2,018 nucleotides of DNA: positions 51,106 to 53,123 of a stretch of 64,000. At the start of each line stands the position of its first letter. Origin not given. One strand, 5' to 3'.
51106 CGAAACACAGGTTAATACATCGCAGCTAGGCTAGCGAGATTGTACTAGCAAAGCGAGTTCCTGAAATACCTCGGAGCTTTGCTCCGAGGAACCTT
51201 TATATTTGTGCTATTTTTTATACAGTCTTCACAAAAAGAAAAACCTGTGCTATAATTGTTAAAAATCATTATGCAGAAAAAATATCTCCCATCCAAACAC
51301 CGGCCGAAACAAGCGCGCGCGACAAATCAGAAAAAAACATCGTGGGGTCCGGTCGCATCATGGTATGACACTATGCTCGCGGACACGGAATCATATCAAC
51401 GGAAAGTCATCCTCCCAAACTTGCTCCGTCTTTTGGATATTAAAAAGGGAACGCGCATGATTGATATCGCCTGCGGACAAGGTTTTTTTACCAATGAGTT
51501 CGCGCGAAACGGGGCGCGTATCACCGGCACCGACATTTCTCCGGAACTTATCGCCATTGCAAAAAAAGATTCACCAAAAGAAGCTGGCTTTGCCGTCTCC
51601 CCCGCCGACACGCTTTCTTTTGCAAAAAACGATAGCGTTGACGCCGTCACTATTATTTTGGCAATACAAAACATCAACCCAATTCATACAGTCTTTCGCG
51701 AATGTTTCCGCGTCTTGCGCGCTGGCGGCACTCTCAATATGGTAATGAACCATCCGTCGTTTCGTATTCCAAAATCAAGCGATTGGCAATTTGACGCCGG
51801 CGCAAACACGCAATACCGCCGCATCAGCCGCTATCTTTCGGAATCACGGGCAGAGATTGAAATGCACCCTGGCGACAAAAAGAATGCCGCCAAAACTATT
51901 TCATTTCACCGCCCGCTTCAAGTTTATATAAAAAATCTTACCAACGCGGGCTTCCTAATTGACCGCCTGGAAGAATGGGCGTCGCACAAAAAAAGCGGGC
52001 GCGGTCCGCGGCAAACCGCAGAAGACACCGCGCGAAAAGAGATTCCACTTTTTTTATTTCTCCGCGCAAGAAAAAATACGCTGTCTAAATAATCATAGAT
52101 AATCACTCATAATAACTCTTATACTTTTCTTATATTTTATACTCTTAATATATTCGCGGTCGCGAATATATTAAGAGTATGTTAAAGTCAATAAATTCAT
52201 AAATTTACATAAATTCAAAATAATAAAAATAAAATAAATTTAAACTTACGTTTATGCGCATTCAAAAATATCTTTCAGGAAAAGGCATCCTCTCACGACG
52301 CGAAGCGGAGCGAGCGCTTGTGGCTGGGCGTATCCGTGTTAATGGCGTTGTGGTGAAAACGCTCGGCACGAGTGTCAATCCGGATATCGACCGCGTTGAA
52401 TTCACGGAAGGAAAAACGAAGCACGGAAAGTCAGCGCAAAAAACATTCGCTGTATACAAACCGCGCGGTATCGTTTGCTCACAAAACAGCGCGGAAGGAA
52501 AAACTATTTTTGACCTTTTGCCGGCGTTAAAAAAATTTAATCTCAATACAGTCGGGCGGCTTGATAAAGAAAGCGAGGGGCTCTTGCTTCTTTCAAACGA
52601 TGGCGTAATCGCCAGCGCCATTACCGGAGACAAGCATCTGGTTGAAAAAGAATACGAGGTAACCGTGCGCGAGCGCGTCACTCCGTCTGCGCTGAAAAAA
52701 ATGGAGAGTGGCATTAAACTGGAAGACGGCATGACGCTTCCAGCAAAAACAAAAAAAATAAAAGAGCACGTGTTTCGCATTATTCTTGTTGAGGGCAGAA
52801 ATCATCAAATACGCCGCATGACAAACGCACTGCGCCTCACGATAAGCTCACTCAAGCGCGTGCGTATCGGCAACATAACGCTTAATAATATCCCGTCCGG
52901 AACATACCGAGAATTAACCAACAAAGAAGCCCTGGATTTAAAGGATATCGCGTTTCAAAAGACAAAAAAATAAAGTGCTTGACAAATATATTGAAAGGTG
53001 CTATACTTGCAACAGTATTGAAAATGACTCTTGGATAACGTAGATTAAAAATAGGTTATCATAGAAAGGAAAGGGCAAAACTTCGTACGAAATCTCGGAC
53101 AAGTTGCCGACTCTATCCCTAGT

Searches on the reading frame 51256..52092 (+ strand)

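Call 65: search_protein_families(library=pfam, proteins=[window:51256-52092:+], max_evalue=0.0001)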
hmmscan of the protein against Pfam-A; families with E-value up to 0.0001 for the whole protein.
window:51256-52092:+ (278 aa): 8 families
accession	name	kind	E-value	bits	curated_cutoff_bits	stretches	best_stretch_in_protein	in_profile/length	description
PF08241.18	Methyltransf_11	-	1.1e-19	71.2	21.2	1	70-160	2-93/95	Methyltransferase domain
PF13649.12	Methyltransf_25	-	3.5e-16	60.1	27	1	69-158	2-97/97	Methyltransferase domain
PF01209.24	Ubie_methyltran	-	5.5e-14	52.5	20.1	1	32-163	15-152/233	ubiE/COQ5 methyltransferase family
PF08242.18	Methyltransf_12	-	2.3e-12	47.9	30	1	69-160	1-98/98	Methyltransferase domain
PF13847.12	Methyltransf_31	-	4.3e-12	46.4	27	1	62-161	1-108/145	Methyltransferase domain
PF13489.12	Methyltransf_23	-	9.6e-11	42.1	27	1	47-182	4-137/164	Methyltransferase domain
PF02353.26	CMAS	-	4e-05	23.5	27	1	55-161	53-163/273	Mycolic acid cyclopropane synthetase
PF05175.20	MTS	-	4.2e-05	23.7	23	1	56-166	23-142/170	Methyltransferase small domain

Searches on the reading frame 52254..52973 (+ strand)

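Call 65: search_protein_families(library=pfam, proteins=[window:52254-52973:+], max_evalue=0.0001)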
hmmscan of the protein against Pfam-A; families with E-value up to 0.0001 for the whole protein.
window:52254-52973:+ (239 aa): 2 families
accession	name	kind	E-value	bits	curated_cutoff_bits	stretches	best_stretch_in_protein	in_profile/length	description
PF00849.27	PseudoU_synth_2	-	1.7e-21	77.4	26.8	1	65-191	3-151/152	RNA pseudouridylate synthase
PF01479.30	S4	-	2.2e-09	37.3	22.8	1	1-43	1-44/48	S4 domain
